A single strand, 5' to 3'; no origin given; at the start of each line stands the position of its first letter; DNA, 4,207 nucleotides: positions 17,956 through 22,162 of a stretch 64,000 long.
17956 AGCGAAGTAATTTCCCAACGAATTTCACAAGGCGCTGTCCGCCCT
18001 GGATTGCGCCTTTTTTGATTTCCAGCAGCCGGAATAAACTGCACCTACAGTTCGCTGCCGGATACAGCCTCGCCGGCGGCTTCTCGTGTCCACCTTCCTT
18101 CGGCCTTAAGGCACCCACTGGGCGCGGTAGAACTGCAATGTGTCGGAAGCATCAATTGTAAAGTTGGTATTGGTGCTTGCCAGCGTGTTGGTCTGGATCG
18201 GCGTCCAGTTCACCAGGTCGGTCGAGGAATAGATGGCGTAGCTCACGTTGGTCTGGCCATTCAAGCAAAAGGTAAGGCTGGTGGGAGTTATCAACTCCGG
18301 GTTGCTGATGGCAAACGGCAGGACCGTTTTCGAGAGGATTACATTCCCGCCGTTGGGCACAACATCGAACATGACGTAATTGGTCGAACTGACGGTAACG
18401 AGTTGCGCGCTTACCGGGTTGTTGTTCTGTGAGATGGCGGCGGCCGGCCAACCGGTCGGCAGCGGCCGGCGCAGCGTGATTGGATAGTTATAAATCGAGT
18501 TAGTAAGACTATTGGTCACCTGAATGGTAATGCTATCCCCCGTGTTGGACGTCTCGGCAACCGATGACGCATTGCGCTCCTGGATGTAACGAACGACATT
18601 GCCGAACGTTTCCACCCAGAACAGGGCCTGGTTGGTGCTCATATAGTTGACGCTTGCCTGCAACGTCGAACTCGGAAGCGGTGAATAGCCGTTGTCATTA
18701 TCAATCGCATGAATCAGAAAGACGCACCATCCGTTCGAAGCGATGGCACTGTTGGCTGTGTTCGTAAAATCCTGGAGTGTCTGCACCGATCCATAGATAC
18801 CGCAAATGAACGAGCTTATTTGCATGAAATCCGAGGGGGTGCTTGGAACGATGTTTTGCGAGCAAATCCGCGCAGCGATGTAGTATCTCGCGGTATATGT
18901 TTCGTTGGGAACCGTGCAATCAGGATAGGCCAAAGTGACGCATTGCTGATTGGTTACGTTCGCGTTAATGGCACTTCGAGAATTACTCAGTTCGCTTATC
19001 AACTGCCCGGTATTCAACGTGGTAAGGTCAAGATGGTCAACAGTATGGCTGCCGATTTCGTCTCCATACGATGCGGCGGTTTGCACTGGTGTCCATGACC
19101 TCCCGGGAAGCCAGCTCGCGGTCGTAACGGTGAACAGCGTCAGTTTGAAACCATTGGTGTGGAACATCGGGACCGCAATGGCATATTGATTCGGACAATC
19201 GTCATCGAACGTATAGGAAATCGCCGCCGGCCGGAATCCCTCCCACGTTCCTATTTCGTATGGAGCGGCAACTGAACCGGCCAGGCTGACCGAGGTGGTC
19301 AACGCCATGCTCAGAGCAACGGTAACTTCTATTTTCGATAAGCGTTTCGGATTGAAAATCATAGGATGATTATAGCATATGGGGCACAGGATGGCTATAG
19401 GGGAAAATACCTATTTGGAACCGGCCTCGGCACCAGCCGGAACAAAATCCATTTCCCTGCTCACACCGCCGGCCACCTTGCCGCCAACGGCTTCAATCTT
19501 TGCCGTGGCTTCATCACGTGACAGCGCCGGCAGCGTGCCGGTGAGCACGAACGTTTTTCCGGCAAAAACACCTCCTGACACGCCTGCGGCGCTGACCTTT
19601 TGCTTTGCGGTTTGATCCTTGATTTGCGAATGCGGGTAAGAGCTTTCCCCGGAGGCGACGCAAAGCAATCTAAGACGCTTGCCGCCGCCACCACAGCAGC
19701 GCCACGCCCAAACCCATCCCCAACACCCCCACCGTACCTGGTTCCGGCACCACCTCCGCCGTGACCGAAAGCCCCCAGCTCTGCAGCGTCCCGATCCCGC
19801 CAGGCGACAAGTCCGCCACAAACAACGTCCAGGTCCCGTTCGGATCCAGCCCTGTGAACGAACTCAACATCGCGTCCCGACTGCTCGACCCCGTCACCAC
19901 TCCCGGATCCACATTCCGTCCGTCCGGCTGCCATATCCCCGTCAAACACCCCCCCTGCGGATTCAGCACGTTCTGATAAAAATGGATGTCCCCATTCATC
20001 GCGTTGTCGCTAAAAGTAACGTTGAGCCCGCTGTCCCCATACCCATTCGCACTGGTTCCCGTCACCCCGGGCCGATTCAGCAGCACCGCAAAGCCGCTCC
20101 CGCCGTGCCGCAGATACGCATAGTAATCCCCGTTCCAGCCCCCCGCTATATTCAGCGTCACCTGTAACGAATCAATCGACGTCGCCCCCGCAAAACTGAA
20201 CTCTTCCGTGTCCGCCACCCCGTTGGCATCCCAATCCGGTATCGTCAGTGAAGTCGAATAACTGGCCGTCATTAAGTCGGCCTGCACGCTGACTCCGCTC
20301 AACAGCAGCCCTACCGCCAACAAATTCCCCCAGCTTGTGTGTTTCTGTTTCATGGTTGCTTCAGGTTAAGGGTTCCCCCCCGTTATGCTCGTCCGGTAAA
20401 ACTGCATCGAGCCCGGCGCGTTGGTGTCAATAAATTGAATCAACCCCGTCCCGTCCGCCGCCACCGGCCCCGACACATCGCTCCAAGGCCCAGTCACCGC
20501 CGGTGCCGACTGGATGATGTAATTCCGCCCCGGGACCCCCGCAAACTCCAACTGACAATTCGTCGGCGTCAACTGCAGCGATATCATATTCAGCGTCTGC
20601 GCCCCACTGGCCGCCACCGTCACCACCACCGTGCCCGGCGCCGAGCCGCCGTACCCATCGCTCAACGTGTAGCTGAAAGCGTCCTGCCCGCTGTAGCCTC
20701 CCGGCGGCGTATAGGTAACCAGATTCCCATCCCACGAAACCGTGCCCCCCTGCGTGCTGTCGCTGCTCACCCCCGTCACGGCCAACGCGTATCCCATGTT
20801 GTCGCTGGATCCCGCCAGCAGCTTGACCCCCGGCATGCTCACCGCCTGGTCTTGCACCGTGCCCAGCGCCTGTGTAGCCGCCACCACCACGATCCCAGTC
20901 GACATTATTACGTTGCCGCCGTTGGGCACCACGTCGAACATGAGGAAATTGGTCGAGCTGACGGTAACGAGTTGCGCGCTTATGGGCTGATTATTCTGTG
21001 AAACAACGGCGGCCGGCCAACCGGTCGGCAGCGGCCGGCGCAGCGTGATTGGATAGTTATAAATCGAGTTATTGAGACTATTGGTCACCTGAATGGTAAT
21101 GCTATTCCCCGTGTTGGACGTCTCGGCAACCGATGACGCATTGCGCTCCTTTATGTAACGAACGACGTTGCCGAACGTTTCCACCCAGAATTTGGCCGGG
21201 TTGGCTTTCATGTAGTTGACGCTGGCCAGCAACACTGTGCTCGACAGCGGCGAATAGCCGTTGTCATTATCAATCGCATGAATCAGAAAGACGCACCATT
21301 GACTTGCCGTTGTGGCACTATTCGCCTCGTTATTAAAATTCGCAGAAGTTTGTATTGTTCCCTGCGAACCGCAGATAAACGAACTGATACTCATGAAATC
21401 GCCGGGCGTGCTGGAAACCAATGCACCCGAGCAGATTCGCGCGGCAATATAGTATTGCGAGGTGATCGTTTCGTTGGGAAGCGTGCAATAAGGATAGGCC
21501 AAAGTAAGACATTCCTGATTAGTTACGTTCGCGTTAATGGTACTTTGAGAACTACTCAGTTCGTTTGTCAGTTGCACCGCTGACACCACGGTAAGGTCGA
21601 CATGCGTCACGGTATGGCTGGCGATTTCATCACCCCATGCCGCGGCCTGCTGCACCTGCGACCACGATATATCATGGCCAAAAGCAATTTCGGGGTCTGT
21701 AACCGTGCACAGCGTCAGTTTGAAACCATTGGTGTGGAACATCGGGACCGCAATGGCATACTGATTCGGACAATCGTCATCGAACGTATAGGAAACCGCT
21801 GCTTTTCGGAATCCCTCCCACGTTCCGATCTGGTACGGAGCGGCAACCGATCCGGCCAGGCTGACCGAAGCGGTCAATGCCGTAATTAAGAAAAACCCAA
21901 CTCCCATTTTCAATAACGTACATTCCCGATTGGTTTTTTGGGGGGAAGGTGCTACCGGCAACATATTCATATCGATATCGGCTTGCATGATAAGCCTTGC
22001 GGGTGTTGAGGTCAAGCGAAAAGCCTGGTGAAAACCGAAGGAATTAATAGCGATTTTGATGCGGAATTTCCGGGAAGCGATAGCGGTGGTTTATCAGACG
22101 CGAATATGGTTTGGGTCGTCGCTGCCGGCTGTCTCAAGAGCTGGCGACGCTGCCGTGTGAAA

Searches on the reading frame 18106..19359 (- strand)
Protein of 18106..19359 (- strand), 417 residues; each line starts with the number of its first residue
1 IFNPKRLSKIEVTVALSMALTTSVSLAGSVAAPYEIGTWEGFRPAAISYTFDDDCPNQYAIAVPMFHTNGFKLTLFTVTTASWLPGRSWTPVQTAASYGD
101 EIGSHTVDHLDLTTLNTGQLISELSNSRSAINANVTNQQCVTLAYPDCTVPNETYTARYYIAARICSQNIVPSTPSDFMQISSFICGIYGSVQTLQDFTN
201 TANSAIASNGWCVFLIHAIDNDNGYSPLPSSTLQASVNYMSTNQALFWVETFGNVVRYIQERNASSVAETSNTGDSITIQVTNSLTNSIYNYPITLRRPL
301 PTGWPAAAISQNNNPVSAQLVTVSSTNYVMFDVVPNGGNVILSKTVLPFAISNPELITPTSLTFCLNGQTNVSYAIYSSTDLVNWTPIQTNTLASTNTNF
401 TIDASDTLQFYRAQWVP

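Call 65: search_protein_families(library=pfam, proteins=[window:18106-19359:-], max_evalue=0.00001)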
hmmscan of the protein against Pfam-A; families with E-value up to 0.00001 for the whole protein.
window:18106-19359:- (417 aa): 1 family
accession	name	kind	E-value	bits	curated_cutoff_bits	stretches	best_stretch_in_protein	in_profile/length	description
PF01522.26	Polysacc_deac_1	-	7.1e-14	52.3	23.1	1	45-154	7-112/124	Polysaccharide deacetylase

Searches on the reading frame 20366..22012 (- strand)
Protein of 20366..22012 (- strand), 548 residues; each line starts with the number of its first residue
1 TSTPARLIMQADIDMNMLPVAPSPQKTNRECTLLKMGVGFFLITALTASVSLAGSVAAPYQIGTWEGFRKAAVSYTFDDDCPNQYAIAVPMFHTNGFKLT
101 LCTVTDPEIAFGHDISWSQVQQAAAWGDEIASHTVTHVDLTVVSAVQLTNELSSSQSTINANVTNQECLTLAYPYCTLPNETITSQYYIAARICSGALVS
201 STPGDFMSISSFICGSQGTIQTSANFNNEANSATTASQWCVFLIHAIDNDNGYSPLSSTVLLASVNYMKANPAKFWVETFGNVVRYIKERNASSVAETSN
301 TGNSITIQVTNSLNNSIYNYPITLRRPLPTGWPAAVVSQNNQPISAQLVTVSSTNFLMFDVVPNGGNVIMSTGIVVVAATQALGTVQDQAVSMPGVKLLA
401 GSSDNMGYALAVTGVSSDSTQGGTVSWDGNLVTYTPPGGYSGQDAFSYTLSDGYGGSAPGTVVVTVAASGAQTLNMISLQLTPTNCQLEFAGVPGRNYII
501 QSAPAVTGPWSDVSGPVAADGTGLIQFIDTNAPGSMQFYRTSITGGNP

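Call 65: search_protein_families(library=pfam, proteins=[window:20366-22012:-], max_evalue=0.00001)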
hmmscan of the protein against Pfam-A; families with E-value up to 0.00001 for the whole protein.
window:20366-22012:- (548 aa): 3 families
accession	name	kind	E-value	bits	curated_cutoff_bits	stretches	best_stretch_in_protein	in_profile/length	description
PF17892.7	Cadherin_5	-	5.4e-14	52.2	26.5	1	380-466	11-97/98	Cadherin-like domain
PF17963.7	Big_9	-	2.2e-13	51.3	23.6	1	377-465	5-89/89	Bacterial Ig domain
PF01522.26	Polysacc_deac_1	-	2.6e-13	50.4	23.1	1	69-184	5-114/124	Polysaccharide deacetylase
